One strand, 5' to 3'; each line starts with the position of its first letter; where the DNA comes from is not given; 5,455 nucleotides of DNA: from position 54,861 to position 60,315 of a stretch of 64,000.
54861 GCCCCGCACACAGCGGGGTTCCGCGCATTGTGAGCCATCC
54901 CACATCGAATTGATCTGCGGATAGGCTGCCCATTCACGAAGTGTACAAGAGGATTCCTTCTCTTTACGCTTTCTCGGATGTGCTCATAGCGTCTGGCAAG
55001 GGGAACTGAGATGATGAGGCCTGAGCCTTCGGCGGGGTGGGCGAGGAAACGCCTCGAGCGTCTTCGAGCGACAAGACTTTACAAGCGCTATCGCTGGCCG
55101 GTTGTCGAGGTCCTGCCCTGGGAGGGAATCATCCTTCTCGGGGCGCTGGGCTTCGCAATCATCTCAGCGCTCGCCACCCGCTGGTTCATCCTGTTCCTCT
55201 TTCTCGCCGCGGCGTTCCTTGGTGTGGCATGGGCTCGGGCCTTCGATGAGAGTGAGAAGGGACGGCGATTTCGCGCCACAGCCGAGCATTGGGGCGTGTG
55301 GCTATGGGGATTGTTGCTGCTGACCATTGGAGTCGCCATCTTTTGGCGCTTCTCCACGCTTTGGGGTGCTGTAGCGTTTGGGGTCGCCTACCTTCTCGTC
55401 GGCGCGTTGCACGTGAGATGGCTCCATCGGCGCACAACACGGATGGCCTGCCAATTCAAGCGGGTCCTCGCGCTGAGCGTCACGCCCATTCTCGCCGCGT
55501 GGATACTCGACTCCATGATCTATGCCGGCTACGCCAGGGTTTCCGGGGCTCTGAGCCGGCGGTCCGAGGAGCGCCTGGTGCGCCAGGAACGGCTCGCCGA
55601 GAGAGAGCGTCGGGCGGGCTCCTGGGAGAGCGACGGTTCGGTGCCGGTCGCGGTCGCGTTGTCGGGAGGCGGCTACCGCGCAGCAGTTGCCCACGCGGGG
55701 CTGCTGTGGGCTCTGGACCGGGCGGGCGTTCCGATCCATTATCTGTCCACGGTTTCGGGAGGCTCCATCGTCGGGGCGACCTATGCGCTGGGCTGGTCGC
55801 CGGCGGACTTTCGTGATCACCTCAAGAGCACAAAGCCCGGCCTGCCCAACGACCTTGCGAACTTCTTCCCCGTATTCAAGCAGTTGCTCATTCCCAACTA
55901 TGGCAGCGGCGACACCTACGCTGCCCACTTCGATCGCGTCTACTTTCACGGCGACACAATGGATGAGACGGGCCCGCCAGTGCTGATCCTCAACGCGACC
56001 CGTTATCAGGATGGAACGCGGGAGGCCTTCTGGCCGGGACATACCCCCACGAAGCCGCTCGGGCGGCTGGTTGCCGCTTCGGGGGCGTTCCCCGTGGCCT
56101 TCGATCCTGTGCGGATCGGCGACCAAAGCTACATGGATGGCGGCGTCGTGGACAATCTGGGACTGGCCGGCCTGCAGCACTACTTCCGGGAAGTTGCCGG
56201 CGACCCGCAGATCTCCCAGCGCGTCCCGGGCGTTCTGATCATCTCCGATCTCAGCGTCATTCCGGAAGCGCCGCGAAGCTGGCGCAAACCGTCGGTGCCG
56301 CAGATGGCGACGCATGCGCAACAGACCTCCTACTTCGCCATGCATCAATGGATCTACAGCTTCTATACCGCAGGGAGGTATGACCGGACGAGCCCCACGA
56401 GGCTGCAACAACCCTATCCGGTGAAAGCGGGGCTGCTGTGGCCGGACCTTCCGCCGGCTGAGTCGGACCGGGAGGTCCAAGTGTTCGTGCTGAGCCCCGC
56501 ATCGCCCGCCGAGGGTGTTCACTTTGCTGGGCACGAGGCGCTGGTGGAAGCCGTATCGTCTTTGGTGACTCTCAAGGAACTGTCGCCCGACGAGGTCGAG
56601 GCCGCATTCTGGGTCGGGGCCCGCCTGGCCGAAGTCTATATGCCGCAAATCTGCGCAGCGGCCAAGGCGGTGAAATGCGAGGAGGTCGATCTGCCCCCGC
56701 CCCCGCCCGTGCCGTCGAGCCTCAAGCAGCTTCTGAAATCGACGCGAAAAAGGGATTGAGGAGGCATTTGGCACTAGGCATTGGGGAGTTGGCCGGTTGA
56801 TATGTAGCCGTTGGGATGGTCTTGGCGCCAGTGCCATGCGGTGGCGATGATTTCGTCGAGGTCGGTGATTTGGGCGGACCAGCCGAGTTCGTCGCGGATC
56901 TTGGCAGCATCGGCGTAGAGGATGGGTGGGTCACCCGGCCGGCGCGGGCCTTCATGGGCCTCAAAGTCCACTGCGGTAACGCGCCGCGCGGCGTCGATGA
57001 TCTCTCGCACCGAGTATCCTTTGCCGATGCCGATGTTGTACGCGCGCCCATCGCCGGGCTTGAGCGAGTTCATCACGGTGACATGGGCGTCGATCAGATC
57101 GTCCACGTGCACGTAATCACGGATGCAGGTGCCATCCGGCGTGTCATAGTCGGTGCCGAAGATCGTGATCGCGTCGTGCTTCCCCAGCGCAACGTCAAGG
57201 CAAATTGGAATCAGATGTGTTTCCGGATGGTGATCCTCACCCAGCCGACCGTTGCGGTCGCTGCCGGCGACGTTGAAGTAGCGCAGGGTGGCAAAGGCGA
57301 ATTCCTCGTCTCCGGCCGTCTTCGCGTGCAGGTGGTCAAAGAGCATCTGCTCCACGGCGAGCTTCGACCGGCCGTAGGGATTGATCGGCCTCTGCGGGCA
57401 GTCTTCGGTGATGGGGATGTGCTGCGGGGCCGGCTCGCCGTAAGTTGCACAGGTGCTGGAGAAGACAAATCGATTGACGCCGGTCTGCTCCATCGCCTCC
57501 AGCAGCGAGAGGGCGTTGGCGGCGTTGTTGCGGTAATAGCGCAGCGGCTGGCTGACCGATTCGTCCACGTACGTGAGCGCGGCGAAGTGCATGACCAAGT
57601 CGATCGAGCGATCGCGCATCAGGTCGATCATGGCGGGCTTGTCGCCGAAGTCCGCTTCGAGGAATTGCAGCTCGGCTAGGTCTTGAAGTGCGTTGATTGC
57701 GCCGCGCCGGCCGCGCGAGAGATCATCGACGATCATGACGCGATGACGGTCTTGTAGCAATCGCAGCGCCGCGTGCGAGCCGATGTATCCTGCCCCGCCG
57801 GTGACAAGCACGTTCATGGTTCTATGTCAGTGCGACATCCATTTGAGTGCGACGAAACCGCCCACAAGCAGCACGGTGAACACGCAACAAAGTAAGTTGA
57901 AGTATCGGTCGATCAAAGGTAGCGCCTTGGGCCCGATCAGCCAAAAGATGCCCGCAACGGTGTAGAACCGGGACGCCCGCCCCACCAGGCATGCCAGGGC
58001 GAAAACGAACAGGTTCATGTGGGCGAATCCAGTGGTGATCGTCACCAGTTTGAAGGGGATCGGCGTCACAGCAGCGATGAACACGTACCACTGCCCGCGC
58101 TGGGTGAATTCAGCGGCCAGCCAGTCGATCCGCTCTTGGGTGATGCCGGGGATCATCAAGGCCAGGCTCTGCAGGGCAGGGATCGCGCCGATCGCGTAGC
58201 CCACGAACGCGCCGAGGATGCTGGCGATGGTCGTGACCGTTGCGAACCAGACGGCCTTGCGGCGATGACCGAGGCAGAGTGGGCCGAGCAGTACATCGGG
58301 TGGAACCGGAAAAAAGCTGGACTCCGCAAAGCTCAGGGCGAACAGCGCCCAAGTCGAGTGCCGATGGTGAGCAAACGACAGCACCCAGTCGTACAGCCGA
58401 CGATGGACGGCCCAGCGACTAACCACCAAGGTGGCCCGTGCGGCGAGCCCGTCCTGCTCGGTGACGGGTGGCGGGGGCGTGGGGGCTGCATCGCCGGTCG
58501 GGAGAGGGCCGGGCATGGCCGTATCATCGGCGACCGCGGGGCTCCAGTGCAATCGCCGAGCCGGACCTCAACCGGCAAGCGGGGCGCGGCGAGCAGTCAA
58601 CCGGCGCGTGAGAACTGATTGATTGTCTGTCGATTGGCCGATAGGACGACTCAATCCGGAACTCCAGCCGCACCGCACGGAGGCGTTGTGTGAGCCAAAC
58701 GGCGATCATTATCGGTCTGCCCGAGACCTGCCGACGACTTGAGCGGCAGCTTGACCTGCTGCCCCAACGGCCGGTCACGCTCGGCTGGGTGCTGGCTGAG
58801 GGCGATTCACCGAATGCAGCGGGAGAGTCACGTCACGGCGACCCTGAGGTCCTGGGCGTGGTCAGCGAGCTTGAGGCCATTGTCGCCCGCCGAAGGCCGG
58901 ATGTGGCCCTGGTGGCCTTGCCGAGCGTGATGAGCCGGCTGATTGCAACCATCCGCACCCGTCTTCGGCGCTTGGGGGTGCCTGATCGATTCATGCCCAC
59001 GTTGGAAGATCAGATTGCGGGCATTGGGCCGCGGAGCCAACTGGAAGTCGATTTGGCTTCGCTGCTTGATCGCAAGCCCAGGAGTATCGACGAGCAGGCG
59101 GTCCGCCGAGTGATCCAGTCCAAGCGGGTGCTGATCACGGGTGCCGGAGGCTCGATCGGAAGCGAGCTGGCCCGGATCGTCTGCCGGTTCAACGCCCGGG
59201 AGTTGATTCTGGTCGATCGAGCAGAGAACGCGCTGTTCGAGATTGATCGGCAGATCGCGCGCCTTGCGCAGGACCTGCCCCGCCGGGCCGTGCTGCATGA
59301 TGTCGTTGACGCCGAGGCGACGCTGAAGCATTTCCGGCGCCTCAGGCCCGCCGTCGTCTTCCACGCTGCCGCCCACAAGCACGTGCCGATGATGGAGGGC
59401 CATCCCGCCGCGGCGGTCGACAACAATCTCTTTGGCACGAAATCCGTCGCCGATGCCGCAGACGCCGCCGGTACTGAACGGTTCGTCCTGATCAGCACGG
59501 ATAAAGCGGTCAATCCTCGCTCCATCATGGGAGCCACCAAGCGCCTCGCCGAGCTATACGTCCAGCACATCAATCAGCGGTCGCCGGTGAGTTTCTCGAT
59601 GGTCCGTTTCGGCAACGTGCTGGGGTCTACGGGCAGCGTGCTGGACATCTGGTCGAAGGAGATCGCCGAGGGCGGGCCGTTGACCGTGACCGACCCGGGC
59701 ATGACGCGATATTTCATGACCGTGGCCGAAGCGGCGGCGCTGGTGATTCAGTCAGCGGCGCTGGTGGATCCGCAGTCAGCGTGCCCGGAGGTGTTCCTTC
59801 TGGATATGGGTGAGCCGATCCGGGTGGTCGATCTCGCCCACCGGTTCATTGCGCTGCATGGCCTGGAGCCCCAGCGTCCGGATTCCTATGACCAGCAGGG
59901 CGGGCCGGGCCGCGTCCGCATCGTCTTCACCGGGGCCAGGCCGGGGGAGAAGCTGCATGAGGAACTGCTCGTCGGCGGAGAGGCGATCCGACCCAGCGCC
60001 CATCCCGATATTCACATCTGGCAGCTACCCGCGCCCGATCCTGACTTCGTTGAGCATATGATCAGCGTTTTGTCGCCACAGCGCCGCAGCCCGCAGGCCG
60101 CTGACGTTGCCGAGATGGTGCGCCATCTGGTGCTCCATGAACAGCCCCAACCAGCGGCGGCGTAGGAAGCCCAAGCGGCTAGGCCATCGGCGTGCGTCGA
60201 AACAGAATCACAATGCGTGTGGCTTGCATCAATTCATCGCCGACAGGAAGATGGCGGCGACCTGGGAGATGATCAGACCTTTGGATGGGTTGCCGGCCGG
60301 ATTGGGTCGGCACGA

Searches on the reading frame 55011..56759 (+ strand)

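Call 8: search_protein_families(library=pfam, proteins=[window:55011-56759:+], max_evalue=0.01)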
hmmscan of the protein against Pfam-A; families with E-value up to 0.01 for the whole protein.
window:55011-56759:+ (582 aa): 2 families
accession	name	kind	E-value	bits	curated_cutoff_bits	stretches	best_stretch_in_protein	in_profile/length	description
PF01734.28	Patatin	-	3.2e-23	83.4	27.7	1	216-385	2-187/191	Patatin-like phospholipase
PF01735.24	PLA2_B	-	0.00045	19.2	23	1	213-261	1-45/491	Lysophospholipase catalytic domain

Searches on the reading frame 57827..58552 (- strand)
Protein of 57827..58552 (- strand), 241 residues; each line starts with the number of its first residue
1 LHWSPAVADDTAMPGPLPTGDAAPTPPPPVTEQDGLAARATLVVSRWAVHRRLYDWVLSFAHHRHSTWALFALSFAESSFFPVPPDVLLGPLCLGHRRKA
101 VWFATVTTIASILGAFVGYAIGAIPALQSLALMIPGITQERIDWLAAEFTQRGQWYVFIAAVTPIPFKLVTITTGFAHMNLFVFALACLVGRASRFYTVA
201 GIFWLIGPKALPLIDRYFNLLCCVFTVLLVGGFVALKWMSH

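Call 23: search_protein_families(library=pfam, proteins=[window:57827-58552:-], max_evalue=0.0001)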
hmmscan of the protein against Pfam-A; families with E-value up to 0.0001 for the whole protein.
window:57827-58552:- (241 aa): 1 family
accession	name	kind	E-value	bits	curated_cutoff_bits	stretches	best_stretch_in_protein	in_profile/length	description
PF09335.16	VTT_dom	-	7.2e-11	43.1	33.9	1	100-202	16-120/123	VTT domain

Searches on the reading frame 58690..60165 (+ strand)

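Call 23: search_protein_families(library=pfam, proteins=[window:58690-60165:+], max_evalue=0.0001)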
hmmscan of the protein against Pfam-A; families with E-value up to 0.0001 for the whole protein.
window:58690-60165:+ (491 aa): 6 families
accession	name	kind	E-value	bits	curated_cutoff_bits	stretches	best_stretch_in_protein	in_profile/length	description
PF02719.21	Polysacc_synt_2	-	2.3e-97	326.1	20.2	1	147-443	1-290/293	Polysaccharide biosynthesis protein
PF01370.27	Epimerase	-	3.7e-19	69.5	20.9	1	147-353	1-222/240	NAD dependent epimerase/dehydratase family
PF04321.23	RmlD_sub_bind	-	2.3e-14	53.6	27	1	146-335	2-177/287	RmlD substrate binding domain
PF16363.11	GDP_Man_Dehyd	-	8.9e-12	45.5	27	1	148-272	1-131/332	GDP-mannose 4,6 dehydratase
PF01073.25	3Beta_HSD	-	3.4e-05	23.4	22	1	148-277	1-123/280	3-beta hydroxysteroid dehydrogenase/isomerase family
PF13460.12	NAD_binding_10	-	8.4e-05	23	27.2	0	151-275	1-103/184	NAD(P)H-binding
